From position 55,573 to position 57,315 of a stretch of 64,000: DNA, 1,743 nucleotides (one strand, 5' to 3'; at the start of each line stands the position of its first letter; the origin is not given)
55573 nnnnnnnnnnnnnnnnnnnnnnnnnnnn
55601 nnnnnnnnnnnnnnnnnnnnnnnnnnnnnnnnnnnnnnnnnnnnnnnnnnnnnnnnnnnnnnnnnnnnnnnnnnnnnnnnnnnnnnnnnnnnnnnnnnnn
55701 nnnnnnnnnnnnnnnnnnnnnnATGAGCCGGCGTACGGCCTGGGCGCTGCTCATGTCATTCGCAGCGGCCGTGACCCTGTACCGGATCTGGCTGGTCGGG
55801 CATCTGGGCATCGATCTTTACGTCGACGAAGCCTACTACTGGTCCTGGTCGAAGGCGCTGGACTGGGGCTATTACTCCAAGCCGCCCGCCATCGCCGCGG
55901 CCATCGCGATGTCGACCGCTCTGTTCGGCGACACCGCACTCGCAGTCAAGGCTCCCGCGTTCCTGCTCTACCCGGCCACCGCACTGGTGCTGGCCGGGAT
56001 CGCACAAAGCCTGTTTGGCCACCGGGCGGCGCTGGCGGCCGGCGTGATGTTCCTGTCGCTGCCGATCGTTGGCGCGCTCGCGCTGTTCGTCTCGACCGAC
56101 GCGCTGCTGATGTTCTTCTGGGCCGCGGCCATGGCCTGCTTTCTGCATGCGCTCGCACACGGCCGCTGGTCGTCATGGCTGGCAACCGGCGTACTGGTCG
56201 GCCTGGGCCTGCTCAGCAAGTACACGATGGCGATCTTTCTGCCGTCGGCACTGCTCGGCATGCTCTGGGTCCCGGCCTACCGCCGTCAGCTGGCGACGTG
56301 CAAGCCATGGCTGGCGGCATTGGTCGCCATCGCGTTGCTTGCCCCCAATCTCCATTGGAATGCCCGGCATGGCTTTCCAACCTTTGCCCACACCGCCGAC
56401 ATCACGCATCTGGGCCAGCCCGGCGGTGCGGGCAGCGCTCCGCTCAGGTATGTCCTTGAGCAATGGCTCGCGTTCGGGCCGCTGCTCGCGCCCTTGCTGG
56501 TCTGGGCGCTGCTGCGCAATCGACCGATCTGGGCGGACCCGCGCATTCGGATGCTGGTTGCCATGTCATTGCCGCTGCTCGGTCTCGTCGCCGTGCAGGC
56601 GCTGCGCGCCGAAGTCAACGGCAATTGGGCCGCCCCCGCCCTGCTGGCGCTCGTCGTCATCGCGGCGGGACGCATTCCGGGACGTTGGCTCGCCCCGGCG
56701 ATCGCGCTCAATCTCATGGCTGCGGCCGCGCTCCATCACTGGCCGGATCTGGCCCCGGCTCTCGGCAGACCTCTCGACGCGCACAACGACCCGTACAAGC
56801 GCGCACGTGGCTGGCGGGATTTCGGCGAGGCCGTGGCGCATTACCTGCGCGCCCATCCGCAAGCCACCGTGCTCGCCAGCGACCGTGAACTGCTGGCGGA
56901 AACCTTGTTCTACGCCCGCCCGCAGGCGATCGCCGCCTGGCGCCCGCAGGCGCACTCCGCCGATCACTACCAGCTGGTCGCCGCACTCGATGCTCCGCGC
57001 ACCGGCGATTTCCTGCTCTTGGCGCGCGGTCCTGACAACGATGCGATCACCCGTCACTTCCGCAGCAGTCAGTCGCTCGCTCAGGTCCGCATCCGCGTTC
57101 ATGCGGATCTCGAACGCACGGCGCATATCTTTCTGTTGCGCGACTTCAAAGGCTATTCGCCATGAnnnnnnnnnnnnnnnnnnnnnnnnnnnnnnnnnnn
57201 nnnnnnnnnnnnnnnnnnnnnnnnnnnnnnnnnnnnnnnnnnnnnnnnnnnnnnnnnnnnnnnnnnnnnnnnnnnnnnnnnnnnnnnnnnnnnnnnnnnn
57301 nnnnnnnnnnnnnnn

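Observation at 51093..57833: PAP2 / MprF-TM-like / GT2 / GT-C / GT-C / PAP2 cluster: candidate dual-site lipid A (LPS) phosphate-to-sugar remodelling system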

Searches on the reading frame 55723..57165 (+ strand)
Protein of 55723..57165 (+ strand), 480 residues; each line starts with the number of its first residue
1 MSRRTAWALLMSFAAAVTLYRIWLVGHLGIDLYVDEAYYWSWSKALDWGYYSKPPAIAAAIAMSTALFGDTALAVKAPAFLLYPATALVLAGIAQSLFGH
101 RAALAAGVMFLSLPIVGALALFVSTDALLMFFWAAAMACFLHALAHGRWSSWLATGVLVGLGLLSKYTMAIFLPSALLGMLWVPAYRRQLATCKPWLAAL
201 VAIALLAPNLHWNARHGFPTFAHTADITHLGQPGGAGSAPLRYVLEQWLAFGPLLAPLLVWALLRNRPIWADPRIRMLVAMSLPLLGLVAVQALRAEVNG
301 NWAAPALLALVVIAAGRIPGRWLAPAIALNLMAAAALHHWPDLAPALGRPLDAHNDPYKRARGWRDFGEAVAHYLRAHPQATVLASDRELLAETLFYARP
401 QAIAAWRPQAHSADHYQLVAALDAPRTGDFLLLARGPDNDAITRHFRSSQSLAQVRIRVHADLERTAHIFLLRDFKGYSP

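Call 3: search_protein_families(library=pfam, proteins=[window:55723-57165:+], max_evalue=0.01)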
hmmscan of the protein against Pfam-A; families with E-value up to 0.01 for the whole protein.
window:55723-57165:+ (480 aa): 2 families
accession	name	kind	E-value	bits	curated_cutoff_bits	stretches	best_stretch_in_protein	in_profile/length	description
PF13231.12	PMT_2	-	2.8e-32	112.6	26.1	1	52-212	1-160/160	Dolichyl-phosphate-mannose-protein mannosyltransferase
PF02366.24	PMT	-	3e-08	34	22.7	1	78-183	89-199/245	Dolichyl-phosphate-mannose-protein mannosyltransferase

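Call 4: search_protein_families(library=ncbifam, proteins=[window:55723-57165:+], max_evalue=0.01)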
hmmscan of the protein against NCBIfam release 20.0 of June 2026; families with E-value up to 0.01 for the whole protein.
window:55723-57165:+ (480 aa): 1 family
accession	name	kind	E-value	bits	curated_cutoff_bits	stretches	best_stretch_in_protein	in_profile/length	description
NF009784.2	PRK13279.1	equivalog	3e-12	46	567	1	40-208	48-221/539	lipid IV(A) 4-amino-4-deoxy-L-arabinosyltransferase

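Call 25: search_solved_structures(query=window:55723-57165:+, max_evalue=0.01, show_alignments=2)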
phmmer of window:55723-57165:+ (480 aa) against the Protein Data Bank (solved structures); distinct sequences matched with E-value up to 0.01: 0.

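Call 33: find_homologous_proteins(query=window:55723-57165:+, max_evalue=0.00001)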
Query window:55723-57165:+ (480 aa): 869 proteins with E <= 0.00001 among 8000 candidates; the best 120 are listed.
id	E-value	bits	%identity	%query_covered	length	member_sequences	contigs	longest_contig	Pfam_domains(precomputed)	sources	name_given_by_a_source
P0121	0.0e+0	1054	100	100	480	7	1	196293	PF02366.25,PF13231.13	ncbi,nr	ncbi:MAG: Undecaprenyl phosphate-alpha-4-amino-4-deoxy-L-arabinose arabinosyl transferase [Rhodocycl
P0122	7.5e-283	957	90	100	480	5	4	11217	PF02366.25,PF13231.13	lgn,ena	-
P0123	2.5e-143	497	52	100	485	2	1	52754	PF02366.25,PF13231.13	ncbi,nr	ncbi:MAG: glycosyltransferase family 39 protein [Rhodocyclaceae bacterium]|nr:glycosyltransferase fa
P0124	4.2e-143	496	52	100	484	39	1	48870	PF02366.25,PF13231.13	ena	-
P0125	1.1e-142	495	52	96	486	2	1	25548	PF02366.25,PF13231.13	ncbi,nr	ncbi:MAG: glycosyltransferase family 39 protein [Rhodocyclaceae bacterium]|nr:glycosyltransferase fa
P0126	2.0e-140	487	51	100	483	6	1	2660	PF13231.13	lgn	-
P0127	7.1e-139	482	51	98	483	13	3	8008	PF02366.25,PF13231.13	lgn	-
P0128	2.1e-138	480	50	96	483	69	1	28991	PF02366.25,PF13231.13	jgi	jgi:4-amino-4-deoxy-L-arabinose transferase-like glycosyltransferase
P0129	6.2e-138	479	48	99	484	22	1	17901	PF02366.25,PF13231.13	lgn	-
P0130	7.8e-138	479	49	99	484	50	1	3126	PF13231.13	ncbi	-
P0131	9.1e-138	478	49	99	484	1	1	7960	PF02366.25,PF13231.13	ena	-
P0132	1.9e-137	477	49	96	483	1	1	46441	PF13231.13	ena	-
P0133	3.4e-137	476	49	100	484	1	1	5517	PF02366.25,PF13231.13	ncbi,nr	ncbi:MAG: glycosyltransferase family 39 protein [Zoogloea sp.]|nr:glycosyltransferase family 39 prot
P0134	3.7e-137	476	49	99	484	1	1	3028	PF02366.25,PF13231.13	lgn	-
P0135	1.1e-136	475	50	100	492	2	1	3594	PF02366.25,PF13231.13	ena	-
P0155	1.8e-132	461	49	98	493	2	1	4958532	PF02366.25,PF13231.13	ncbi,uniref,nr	ncbi:glycosyltransferase family 39 protein [Azoarcus sp. L1K30]|uniref:ArnT family glycosyltransfera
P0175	1.2e-128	448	50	98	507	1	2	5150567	PF02366.25,PF13231.13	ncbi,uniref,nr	ncbi:ArnT family glycosyltransferase [Thauera sinica]|uniref:ArnT family glycosyltransferase n=1 Tax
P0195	2.0e-122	428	46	98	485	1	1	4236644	PF02366.25,PF13231.13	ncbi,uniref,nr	ncbi:glycosyltransferase family 39 protein [Nitrogeniibacter mangrovi]|uniref:Glycosyltransferase fa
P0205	2.3e-120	421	46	99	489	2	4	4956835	PF02366.25,PF13231.13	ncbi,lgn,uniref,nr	ncbi:glycosyltransferase family 39 protein [Azoarcus sp. DN11]|uniref:ArnT family glycosyltransferas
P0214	1.2e-115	405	47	96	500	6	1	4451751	PF13231.13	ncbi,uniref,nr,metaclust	ncbi:ArnT family glycosyltransferase [Azoarcus olearius]|uniref:ArnT family glycosyltransferase n=1 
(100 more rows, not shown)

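Call 34: find_encoding_contigs(protein=P0175, flank=8000, max_places=1)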
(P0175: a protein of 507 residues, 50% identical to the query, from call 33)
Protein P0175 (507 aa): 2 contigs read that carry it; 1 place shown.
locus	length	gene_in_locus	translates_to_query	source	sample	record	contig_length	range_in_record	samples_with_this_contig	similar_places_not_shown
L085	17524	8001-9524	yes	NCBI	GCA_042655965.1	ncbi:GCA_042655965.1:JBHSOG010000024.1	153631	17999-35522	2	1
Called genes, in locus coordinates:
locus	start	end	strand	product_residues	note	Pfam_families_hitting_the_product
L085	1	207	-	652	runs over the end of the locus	PF07715:Plug, PF00593:TonB_dep_Rec_b-barrel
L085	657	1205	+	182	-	PF02283:CobU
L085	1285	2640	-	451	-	PF03486:HI0933_like (faint), PF07992:Pyr_redox_2, PF12831:FAD_oxidored (weak), PF13738:Pyr_redox_3, PF00070:Pyr_redox, PF02852:Pyr_redox_dim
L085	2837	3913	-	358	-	PF23368:DUF7092, PF01435:Peptidase_M48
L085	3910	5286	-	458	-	PF05987:DUF898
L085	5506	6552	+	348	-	PF02277:DBI_PRT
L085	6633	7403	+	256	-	PF02654:CobS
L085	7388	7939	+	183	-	PF00300:His_Phos_1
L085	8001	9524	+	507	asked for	PF13231:PMT_2, PF02366:PMT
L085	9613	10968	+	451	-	PF00294:PfkB, PF08543:Phos_pyr_kin (weak)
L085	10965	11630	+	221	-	PF13350:Y_phosphatase3 (faint), PF22741:PTP-NADK (weak), PF22784:PTP-SAK (faint)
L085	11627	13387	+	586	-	PF00664:ABC_membrane, PF00005:ABC_tran, PF02463:SMC_N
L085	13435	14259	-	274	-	PF04230:PS_pyruv_trans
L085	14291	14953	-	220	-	PF03567:Sulfotransfer_2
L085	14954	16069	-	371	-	PF20706:GT4-conflict (faint), PF13439:Glyco_transf_4, PF13579:Glyco_trans_4_4, PF00534:Glycos_transf_1, PF13692:Glyco_trans_1_4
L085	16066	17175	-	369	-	PF13439:Glyco_transf_4, PF13579:Glyco_trans_4_4, PF00534:Glycos_transf_1, PF13692:Glyco_trans_1_4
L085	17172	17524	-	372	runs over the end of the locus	PF13439:Glyco_transf_4, PF20706:GT4-conflict (weak), PF13579:Glyco_trans_4_4, PF00534:Glycos_transf_1, PF13692:Glyco_trans_1_4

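Call 35: find_encoding_contigs(protein=P0214, flank=8000, max_places=1)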
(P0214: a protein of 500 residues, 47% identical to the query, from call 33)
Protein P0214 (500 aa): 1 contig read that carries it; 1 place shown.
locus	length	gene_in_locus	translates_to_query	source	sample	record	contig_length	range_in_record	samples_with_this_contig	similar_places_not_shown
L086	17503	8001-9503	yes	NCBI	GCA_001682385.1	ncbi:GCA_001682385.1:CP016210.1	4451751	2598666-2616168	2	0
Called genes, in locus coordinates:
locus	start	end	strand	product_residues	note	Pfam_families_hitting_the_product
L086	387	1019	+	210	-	PF00440:TetR_N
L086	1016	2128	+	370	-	PF08100:Dimerisation, PF00891:Methyltransf_2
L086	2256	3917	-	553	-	PF00128:Alpha-amylase, PF16657:Malt_amylase_C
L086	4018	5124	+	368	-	PF00150:Cellulase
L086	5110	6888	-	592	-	PF05992:SbmA_BacA, PF06472:ABC_membrane_2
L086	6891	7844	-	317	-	PF00480:ROK (faint), PF02685:Glucokinase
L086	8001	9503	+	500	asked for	PF13231:PMT_2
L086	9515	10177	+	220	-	-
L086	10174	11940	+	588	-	PF00664:ABC_membrane, PF00005:ABC_tran, PF02463:SMC_N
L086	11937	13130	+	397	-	PF07388:A-2_8-polyST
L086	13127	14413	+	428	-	PF04932:Wzy_C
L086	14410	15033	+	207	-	PF00777:Glyco_transf_29 (weak)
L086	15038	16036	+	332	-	PF04230:PS_pyruv_trans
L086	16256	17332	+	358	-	PF01075:Glyco_transf_9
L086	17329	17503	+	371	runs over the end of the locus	PF13439:Glyco_transf_4, PF13477:Glyco_trans_4_2 (weak), PF13579:Glyco_trans_4_4, PF00534:Glycos_transf_1, PF13692:Glyco_trans_1_4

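Call 36: find_encoding_contigs(protein=P0205, flank=8000, max_places=1)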
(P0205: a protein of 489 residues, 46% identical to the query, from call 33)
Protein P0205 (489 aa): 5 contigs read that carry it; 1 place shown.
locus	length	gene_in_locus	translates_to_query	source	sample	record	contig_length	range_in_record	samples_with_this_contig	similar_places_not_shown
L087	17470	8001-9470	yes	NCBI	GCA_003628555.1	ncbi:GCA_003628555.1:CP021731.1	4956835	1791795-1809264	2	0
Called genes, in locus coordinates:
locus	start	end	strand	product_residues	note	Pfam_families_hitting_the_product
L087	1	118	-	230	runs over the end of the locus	PF04140:ICMT (weak), PF04191:PEMT (weak)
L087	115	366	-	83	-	-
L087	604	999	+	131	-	PF11525:CopK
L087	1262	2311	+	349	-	PF01734:Patatin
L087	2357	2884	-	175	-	PF01928:CYTH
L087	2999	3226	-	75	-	-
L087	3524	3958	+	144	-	PF21157:DksA_N, PF01258:zf-dskA_traR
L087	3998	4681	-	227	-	-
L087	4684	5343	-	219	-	PF01656:CbiA, PF06564:CBP_BcsQ (faint), PF07015:VirC1, PF09140:MipZ, PF10609:ParA, PF13614:AAA_31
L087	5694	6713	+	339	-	PF01548:DEDD_Tnp_IS110, PF02371:Transposase_20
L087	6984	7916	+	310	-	PF03976:PPK2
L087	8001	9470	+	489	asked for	PF02366:PMT (weak), PF13231:PMT_2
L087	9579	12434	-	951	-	PF00332:Glyco_hydro_17 (weak), PF13506:Glyco_transf_21, PF00535:Glycos_transf_2, PF13641:Glyco_tranf_2_3, PF13632:Glyco_trans_2_3, PF03552:Cellulose_synt (faint)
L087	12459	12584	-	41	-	-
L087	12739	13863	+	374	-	PF00246:Peptidase_M14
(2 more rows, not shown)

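Call 40: search_protein_families(library=pfam, proteins=[L085:10965-11630:+, L086:9515-10177:+, L085:9613-10968:+], max_evalue=0.01)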
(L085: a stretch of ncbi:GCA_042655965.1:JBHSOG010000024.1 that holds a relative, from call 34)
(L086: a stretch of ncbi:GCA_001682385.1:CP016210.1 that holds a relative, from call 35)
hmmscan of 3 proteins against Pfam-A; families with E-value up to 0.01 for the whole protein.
L085:10965-11630:+ (221 aa): 4 families
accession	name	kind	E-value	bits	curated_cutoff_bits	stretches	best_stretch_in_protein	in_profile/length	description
PF22741.1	PTP-NADK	-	8.1e-07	29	27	1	42-150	31-141/163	DSP-PTPase phosphatase fused to NAD+ Kinase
PF13350.11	Y_phosphatase3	-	1.6e-06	28.7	22.2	1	107-152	116-162/240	Tyrosine phosphatase family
PF22784.1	PTP-SAK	-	2e-05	25.1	27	1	49-141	21-111/153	Swiss Army Knife protein, DSP-PTPase phosphatase domain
PF03162.18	Y_phosphatase2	-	0.00013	22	27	1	33-141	6-115/165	Tyrosine phosphatase family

L086:9515-10177:+ (220 aa): 3 families
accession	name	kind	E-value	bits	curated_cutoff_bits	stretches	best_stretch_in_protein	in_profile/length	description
PF13350.11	Y_phosphatase3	-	2.6e-05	24.7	22.2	1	92-137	104-149/240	Tyrosine phosphatase family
PF22741.1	PTP-NADK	-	7.5e-05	22.6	27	1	41-148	31-140/163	DSP-PTPase phosphatase fused to NAD+ Kinase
PF22784.1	PTP-SAK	-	0.00071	20.1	27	1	52-138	24-109/153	Swiss Army Knife protein, DSP-PTPase phosphatase domain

L085:9613-10968:+ (451 aa): 2 families
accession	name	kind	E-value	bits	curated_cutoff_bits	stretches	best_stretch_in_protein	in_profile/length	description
PF00294.29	PfkB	-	1.5e-43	149.7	25.8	1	13-303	4-298/302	pfkB family carbohydrate kinase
PF08543.17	Phos_pyr_kin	-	1.1e-06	28.6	27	1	189-287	120-224/246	Phosphomethylpyrimidine kinase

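Call 41: search_protein_families(library=ncbifam, proteins=[L085:10965-11630:+, L086:9515-10177:+, L085:11627-13387:+, L085:9613-10968:+], max_evalue=0.001)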
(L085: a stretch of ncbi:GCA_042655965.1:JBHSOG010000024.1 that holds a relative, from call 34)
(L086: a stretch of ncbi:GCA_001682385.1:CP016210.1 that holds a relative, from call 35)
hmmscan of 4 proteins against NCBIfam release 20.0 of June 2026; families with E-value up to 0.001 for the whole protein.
L085:10965-11630:+ (221 aa): 0 families

L086:9515-10177:+ (220 aa): 0 families

L085:11627-13387:+ (586 aa): 189 families (the best 25 are shown)
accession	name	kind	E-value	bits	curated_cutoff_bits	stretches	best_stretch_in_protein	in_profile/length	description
TIGR02203.1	MsbA_lipidA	equivalog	5.8e-213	708.5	602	1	8-570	2-566/572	lipid A export permease/ATP-binding protein MsbA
NF008381.0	PRK11176.1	equivalog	1.8e-173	578.1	867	1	6-569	11-575/582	lipid A ABC transporter ATP-binding protein/permease MsbA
TIGR02204.1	MsbA_rel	hypoth_equivalog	2.6e-141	472.1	780.4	1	10-570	8-572/576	ABC transporter, permease/ATP-binding protein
TIGR00958.1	3a01208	subfamily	1.5e-116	390.5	874.6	1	9-569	150-710/711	antigen peptide transporter 2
NF045513.1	HepA_fam_ABC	equivalog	9.6e-113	377.7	725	1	47-565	79-601/610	heterocyst formation ABC transporter subunit HepA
NF052233.1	CphA_assoc_ABC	equivalog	3.6e-112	376.1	880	1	10-573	174-743/766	cyanophycin metabolism-associated ABC transporter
NF010178.0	PRK13657.1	equivalog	5.8e-107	358.5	733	1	6-574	5-571/588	glucan ABC transporter ATP-binding protein/ permease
TIGR01846.1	type_I_sec_HlyB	subfamily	7.5e-104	348.4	725.55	1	17-572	136-691/694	type I secretion system permease/ATPase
TIGR02857.1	CydD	equivalog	2.9e-98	330.1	435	1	21-545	4-529/529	thiol reductant ABC exporter subunit CydD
TIGR03797.1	NHLM_micro_ABC2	equivalog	1.1e-97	328.2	709.4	1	19-570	135-682/686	NHLP bacteriocin export ABC transporter permease/ATPase subunit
TIGR03796.1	NHLM_micro_ABC1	equivalog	1.2e-97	327.8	853.3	1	7-570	145-709/710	NHLP family bacteriocin export ABC transporter peptidase/permease/ATPase subunit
NF008055.0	PRK10789.1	equivalog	5.9e-95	318.9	845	1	20-569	18-567/590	SmdA family multidrug ABC transporter permease/ATP-binding protein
TIGR03375.1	type_I_sec_LssB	subfamily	2.4e-89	300.5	693.1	1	66-559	195-688/696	type I secretion system permease/ATPase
NF008056.1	PRK10790.1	equivalog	8e-83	278.9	746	1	8-569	11-571/584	SmdB family multidrug efflux ABC transporter permease/ATP-binding protein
TIGR01192.1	chvA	subfamily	2.6e-82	277.3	585.4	1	8-575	7-572/585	glucan export ABC transporter ATP-binding protein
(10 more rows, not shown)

L085:9613-10968:+ (451 aa): 21 families
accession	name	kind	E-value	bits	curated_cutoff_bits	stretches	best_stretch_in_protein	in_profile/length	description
NF008454.0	PRK11316.1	equivalog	4.1e-147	490.6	521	1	3-417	3-429/475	bifunctional D-glycero-beta-D-manno-heptose-7-phosphate kinase/D-glycero-beta-D-manno-heptose 1-phosphate adenylyltransferase HldE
TIGR02198.1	rfaE_dom_I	equivalog_domain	1.5e-116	389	345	1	6-311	3-313/315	D-glycero-beta-D-manno-heptose-7-phosphate kinase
TIGR03168.1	1-PFK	subfamily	8.4e-21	74.2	216.4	1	40-309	24-296/305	hexose kinase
TIGR02152.1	D_ribokin_bact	equivalog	5.7e-19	68.5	299.65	1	45-304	29-290/298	ribokinase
TIGR03828.1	pfkB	equivalog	8.9e-19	67.6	292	1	40-309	24-296/305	1-phosphofructokinase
TIGR04382.1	myo_inos_iolC_N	equivalog_domain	1.2e-12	47.8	300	2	191-304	191-299/309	5-dehydro-2-deoxygluconokinase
NF008353.0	PRK11142.1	equivalog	9.9e-11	41.7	341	1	47-303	35-292/307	ribokinase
NF053626.1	RibKinHalex1628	equivalog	1.1e-09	38.2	330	1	50-296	38-274/293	ATP-dependent ribose-1-phosphate kinase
NF041134.1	R1P_kin_Thcocales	equivalog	2.9e-08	33.5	500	1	51-305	38-273/291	ADP-dependent ribose-1-phosphate kinase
NF041320.1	pfkB_Halo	equivalog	8.3e-08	32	400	1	39-314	25-296/302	1-phosphofructokinase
NF010033.0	PRK13508.1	equivalog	5.8e-07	29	469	1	40-279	25-268/309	tagatose-6-phosphate kinase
NF007321.0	PRK09813.1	equivalog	1.2e-06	28.3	247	0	49-103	23-77/261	fructoselysine 6-kinase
NF006957.1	PRK09434.1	equivalog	1.6e-06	27.8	450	0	217-288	204-274/302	fructokinase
NF049991.1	TagKinase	equivalog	2.5e-06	26.5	420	1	53-309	43-312/321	tagatose kinase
NF047869.1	myo_kin_aldol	exception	2.7e-06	26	600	0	50-108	39-96/586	bifunctional 5-dehydro-2-deoxygluconokinase/5-dehydro-2-deoxyphosphogluconate aldolase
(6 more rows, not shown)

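Call 55: search_dna_similar(query=window:55723-57165:+, collection=plasmids, mode=protein, max_rows=25, max_evalue=1e-8)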
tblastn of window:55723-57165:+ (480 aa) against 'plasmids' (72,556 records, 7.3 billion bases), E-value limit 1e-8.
Records with a match: 18; places in all: 19; records where one place covers at least 80% of the query: 0.
Best place of each record, by identity: <60% 18.
By first word of the organism name: Rhizobium 18.
By predicted mobility (MOB-suite, as given by PLSDB): non-mobilizable 18.
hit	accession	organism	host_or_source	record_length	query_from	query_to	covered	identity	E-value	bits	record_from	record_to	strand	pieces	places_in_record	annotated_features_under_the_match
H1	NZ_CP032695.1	Rhizobium jaguaris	Calliandra grandiflora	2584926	7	302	62%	30.4%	6e-9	66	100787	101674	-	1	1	none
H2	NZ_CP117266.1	Rhizobium tumorigenes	Rubus sp.,pure bacterial culture,Aerial ...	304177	14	222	44%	39.3%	4e-13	79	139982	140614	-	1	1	glycosyltransferase family 39 protein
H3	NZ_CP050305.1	Rhizobium lusitanum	Oxytropis pumilio,cell culture,root ...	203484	7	223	45%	37.7%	8e-9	66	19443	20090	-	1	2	glycosyltransferase family 39 protein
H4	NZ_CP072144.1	Rhizobium sp. L51/94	Blueberry,cell culture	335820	12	222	44%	38.5%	2e-12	78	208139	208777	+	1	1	glycosyltransferase family 39 protein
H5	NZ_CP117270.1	Rhizobium rhododendri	Rhododendron sp.,pure bacterial ...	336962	12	222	44%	38.5%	2e-12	78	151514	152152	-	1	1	glycosyltransferase family 39 protein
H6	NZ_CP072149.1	Rhizobium sp. K1/93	Himalayan blackberry,cell culture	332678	14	222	44%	37.4%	1e-11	75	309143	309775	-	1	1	glycosyltransferase family 39 protein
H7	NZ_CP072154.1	Rhizobium sp. K15/93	Himalayan blackberry,cell culture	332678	14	222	44%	37.4%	1e-11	75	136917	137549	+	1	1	glycosyltransferase family 39 protein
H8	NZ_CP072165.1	Rhizobium sp. B21/90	Himalayan blackberry,cell culture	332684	14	222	44%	37.4%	1e-11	75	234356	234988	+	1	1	glycosyltransferase family 39 protein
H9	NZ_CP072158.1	Rhizobium sp. B230/85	Himalayan blackberry,cell culture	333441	14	222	44%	37.4%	1e-11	75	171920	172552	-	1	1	glycosyltransferase family 39 protein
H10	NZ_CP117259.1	Rhizobium tumorigenes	Rubus sp.,pure bacterial culture,Aerial ...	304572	30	222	40%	39.4%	1e-12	78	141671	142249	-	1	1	glycosyltransferase family 39 protein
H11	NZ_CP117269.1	Rhizobium rhododendri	Rhododendron sp.,pure bacterial ...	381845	35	241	43%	35.8%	8e-12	76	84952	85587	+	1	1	glycosyltransferase family 39 protein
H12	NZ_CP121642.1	Rhizobium sp. CC1099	Onobrychis viciifolia,cell culture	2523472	30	221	40%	38.5%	2e-9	68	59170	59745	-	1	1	none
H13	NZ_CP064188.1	Rhizobium sp. 007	Onobrychis viciifolia,cell culture,root ...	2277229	30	221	40%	38.0%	2e-9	67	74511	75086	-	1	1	none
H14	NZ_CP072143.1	Rhizobium sp. L51/94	Blueberry,cell culture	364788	25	222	41%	36.7%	4e-11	73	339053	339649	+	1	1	glycosyltransferase family 39 protein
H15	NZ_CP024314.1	Rhizobium sp. NXC24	Phaseolus vulgaris,cell culture,plant ...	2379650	30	226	41%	36.9%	1e-11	75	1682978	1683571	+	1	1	record has no annotation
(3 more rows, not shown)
